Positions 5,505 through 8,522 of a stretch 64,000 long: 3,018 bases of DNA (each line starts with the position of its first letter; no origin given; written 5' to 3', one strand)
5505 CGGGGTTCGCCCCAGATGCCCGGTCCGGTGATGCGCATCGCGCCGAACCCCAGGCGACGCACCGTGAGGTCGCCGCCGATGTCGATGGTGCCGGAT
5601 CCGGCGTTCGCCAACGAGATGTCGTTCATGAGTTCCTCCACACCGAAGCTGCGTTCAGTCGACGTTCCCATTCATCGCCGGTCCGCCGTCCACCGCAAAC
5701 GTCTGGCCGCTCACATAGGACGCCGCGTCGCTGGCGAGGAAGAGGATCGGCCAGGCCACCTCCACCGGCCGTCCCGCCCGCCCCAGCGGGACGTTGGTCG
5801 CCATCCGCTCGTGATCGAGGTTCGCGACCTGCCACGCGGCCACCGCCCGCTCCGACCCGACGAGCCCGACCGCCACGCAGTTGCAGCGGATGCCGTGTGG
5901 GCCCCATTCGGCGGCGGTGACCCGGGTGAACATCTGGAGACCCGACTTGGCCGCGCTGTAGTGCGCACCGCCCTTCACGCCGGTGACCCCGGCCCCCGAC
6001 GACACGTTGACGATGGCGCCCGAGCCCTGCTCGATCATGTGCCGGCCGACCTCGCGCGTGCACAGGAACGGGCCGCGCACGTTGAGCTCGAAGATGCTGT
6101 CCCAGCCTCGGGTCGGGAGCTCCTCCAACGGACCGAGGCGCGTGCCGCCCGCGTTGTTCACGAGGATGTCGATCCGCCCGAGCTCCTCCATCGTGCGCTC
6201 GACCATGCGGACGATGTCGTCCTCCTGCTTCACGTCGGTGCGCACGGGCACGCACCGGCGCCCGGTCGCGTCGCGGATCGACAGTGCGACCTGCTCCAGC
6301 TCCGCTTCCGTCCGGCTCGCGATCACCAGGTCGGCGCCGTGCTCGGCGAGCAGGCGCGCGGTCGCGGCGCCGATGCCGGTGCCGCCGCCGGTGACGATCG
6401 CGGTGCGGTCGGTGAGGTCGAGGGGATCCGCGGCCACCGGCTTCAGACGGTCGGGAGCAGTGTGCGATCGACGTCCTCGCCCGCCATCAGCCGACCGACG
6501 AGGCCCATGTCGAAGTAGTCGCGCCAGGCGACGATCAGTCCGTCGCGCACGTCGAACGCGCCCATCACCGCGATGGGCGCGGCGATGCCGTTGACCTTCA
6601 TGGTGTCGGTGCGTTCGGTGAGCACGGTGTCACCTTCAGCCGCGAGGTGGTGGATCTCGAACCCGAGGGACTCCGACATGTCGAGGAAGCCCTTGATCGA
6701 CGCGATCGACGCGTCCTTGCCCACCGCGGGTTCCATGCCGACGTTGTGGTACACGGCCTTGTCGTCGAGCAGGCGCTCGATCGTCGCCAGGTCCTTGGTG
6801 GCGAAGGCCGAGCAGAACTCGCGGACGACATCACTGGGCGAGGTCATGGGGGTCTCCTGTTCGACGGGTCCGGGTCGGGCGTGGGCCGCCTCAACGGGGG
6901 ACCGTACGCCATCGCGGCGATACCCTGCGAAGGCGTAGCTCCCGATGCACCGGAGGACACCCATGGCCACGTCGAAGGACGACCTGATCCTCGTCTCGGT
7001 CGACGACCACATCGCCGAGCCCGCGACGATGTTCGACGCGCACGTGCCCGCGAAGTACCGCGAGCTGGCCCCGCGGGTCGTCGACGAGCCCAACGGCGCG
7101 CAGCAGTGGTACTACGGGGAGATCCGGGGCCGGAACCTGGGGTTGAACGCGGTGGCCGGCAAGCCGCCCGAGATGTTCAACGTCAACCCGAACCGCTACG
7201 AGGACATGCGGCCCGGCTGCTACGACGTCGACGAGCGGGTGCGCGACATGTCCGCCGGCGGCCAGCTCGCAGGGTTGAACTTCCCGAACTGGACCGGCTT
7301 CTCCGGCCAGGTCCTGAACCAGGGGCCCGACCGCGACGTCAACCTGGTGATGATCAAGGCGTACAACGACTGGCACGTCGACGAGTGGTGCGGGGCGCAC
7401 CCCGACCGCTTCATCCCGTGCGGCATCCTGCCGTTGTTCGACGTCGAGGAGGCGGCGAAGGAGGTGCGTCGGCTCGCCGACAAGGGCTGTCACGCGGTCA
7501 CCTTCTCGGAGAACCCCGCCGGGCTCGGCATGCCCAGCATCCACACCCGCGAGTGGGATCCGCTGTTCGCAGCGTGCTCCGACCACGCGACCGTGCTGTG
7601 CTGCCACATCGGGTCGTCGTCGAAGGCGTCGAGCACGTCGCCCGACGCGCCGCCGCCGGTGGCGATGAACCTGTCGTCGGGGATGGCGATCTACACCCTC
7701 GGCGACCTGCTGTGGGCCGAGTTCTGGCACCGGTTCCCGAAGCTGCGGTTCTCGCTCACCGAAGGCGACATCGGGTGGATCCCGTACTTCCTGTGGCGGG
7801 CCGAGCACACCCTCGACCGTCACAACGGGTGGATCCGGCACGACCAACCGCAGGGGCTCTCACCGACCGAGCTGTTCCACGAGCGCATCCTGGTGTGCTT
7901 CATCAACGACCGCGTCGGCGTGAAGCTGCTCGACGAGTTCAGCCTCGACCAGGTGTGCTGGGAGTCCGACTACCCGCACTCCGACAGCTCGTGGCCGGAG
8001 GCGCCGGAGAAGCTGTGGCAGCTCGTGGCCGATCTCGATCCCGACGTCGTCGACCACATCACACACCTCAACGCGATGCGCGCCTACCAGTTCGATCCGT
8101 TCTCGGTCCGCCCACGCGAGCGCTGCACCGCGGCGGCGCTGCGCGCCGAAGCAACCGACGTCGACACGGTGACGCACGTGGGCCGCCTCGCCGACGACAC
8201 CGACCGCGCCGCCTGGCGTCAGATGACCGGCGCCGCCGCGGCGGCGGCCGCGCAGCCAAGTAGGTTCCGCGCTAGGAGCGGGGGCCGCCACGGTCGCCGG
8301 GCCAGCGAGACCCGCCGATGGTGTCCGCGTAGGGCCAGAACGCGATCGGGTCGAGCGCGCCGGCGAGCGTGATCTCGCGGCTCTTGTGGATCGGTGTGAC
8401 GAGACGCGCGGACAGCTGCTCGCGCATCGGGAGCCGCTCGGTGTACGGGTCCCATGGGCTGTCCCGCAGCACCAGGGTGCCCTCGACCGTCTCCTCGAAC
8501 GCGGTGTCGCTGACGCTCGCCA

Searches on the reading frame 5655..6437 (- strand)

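Call 71: search_protein_families(library=pfam, proteins=[window:5655-6437:-], max_evalue=0.0001)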
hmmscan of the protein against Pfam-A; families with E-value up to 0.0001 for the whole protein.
window:5655-6437:- (260 aa): 4 families
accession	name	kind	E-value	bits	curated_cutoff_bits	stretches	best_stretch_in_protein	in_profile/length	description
PF13561.12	adh_short_C2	-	5.4e-62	209.9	27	1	20-252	6-234/236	Enoyl-(Acyl carrier protein) reductase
PF00106.31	adh_short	-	4.2e-59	199.8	26.6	1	12-197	2-186/195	short chain dehydrogenase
PF08659.16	KR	-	1.8e-16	61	22.6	1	12-173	2-162/180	KR domain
PF03435.24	Sacchrp_dh_NADP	-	2.3e-05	25.1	25.1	1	18-97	5-77/129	Saccharopine dehydrogenase NADP binding domain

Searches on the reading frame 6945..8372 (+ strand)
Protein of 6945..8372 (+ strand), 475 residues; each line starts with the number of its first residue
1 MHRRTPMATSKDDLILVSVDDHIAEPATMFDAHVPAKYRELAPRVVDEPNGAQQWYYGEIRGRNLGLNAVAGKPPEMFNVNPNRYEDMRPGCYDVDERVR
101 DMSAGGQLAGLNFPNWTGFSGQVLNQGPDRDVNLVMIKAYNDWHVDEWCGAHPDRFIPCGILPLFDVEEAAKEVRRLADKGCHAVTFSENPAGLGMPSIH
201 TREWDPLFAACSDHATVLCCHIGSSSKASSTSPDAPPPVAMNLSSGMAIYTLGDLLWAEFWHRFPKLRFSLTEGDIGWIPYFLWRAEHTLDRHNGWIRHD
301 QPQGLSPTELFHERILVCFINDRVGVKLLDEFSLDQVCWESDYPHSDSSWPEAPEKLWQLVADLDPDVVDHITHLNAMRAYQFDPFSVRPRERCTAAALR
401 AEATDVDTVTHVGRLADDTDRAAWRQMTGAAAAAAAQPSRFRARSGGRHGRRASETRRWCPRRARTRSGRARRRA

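Call 71: search_protein_families(library=pfam, proteins=[window:6945-8372:+], max_evalue=0.0001)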
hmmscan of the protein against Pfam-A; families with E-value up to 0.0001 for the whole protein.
window:6945-8372:+ (475 aa): 1 family
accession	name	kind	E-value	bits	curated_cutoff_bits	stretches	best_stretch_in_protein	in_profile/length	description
PF04909.20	Amidohydro_2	-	2.4e-21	77.2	26.4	1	86-383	12-289/289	Amidohydrolase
